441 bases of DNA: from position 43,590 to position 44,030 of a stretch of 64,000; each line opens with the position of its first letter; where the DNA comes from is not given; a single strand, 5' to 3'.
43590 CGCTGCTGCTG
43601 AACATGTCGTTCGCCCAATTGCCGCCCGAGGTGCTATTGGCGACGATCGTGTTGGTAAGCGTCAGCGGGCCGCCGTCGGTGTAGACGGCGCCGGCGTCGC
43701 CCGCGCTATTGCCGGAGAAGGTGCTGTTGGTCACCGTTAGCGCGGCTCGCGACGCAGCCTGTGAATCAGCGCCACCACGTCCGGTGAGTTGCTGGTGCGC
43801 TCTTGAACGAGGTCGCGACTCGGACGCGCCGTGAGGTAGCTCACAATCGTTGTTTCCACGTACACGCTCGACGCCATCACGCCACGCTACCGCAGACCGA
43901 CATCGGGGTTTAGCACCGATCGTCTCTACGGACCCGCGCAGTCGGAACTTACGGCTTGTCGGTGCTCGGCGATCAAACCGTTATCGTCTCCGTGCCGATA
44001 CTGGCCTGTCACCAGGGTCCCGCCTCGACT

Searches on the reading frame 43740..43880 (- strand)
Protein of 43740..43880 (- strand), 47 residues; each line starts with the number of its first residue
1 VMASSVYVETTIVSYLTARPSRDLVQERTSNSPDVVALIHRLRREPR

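Call 45: search_protein_families(library=ncbifam, proteins=[window:43740-43880:-], max_evalue=1)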
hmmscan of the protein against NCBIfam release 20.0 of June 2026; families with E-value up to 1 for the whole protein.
seq(47 aa): 0 families

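Call 83: search_protein_families(library=pfam, proteins=[window:43740-43880:-], max_evalue=1)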
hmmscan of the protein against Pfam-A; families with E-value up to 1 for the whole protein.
seq(47 aa): 0 families
